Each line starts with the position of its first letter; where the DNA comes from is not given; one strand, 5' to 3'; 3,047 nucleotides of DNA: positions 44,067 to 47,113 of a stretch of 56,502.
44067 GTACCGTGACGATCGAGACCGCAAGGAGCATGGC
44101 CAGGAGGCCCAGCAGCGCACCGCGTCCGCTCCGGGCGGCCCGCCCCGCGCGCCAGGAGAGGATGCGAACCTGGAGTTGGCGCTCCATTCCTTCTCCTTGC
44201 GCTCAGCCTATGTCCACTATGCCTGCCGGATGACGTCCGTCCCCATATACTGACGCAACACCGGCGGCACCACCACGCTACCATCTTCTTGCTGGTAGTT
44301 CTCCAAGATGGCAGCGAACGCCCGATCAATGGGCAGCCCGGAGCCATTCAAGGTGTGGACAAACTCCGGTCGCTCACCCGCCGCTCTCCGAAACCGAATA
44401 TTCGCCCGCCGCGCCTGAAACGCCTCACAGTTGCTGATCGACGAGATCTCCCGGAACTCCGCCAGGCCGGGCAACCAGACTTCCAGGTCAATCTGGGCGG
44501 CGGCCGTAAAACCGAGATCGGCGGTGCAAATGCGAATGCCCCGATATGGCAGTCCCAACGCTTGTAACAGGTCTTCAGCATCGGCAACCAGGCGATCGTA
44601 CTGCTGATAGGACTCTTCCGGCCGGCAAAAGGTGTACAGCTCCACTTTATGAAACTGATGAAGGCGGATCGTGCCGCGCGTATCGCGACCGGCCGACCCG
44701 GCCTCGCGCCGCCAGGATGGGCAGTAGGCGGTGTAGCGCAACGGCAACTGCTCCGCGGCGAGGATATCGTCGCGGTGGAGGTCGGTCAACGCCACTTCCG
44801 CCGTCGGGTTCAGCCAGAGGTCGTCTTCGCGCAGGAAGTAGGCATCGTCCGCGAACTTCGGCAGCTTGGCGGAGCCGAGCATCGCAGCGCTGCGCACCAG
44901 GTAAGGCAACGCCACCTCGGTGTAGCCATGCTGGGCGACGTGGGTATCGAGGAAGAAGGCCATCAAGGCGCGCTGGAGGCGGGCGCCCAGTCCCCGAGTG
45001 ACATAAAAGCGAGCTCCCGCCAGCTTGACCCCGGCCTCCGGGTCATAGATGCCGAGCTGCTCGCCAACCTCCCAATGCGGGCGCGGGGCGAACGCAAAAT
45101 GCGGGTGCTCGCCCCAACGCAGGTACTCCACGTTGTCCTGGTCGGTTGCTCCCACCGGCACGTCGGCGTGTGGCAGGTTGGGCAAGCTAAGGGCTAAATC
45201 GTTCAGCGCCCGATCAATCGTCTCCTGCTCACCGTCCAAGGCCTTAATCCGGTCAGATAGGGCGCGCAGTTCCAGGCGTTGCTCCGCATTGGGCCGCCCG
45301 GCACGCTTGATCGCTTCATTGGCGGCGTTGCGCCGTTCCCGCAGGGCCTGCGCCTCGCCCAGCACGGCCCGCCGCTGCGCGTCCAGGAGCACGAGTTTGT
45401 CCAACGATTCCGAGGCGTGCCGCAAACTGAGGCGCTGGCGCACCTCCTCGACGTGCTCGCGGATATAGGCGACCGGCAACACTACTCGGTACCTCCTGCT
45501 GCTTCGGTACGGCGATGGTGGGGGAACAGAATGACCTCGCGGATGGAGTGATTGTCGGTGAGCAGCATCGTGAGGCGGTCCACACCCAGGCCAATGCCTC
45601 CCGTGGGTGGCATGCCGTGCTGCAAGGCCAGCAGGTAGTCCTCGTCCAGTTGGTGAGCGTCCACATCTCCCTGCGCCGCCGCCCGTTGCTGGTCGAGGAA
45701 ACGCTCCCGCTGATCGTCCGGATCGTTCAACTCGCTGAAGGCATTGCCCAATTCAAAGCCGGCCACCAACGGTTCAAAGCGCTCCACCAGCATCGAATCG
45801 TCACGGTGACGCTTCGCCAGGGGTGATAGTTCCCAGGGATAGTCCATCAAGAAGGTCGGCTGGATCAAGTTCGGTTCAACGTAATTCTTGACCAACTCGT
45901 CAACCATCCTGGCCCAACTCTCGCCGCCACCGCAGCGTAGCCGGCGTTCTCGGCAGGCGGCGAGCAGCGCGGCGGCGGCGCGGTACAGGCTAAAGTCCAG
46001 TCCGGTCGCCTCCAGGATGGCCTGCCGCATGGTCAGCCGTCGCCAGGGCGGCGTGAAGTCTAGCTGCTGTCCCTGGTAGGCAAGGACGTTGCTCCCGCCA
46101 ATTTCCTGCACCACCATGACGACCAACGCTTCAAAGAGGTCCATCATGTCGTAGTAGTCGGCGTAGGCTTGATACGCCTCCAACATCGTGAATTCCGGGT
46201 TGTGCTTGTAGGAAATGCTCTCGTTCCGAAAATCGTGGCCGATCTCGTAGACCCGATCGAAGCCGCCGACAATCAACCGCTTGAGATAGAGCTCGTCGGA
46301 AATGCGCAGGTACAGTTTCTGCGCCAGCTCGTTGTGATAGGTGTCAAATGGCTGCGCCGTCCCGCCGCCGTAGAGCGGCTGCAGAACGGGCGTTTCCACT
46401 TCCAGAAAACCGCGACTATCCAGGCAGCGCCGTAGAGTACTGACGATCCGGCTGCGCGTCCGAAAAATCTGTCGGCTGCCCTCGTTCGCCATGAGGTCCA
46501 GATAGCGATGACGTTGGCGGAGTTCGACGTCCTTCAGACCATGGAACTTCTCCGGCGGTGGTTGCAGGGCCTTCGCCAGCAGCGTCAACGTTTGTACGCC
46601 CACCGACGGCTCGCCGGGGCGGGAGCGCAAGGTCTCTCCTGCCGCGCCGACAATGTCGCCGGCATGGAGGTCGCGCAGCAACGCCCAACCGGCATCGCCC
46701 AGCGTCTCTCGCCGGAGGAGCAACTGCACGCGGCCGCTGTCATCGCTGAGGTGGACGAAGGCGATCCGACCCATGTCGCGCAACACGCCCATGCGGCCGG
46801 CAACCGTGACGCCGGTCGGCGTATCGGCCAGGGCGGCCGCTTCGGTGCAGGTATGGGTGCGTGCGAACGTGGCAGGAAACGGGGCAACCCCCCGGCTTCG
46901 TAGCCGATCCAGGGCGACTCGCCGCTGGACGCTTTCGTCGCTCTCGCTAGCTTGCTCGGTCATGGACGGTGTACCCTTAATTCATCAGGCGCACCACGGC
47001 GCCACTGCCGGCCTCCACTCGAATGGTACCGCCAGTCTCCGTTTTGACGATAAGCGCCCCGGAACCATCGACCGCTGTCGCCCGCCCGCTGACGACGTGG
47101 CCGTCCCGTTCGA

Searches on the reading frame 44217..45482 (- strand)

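Call 6: search_protein_families(library=pfam, proteins=[window:44217-45482:-])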
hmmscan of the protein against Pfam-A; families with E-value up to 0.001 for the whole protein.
window:44217-45482:- (421 aa): 2 families
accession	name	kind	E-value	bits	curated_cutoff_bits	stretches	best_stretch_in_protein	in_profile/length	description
PF00587.30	tRNA-synt_2b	-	1.3e-39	136.6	29.3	1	219-396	8-179/179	tRNA synthetase class II core domain (G, H, P, S and T)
PF02403.27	Seryl_tRNA_N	-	3.9e-19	69.3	28.2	1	1-104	1-108/108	Seryl-tRNA synthetase N-terminal domain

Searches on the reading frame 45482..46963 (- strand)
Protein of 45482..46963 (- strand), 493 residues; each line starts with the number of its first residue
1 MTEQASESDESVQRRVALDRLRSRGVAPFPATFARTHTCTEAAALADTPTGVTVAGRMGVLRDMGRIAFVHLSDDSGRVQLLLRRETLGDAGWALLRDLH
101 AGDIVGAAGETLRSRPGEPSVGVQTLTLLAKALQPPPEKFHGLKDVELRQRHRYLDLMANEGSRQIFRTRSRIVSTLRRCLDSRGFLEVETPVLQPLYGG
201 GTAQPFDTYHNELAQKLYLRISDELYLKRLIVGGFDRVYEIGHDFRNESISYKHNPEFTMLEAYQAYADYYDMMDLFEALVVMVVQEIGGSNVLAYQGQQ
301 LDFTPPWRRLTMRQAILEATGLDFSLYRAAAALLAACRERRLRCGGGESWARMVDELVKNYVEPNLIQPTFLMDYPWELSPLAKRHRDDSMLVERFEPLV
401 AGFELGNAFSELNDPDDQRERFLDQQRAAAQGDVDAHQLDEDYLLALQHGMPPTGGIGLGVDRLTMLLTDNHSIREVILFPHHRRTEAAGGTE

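Call 6: search_protein_families(library=pfam, proteins=[window:45482-46963:-])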
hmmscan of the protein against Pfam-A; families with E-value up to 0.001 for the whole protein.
window:45482-46963:- (493 aa): 2 families
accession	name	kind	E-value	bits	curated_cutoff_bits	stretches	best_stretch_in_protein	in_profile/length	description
PF00152.25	tRNA-synt_2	-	6.3e-91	305.1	25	1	146-483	2-307/308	tRNA synthetases class II (D, K and N)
PF01336.31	tRNA_anti-codon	-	2.1e-08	34.4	27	1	52-128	1-74/75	OB-fold nucleic acid binding domain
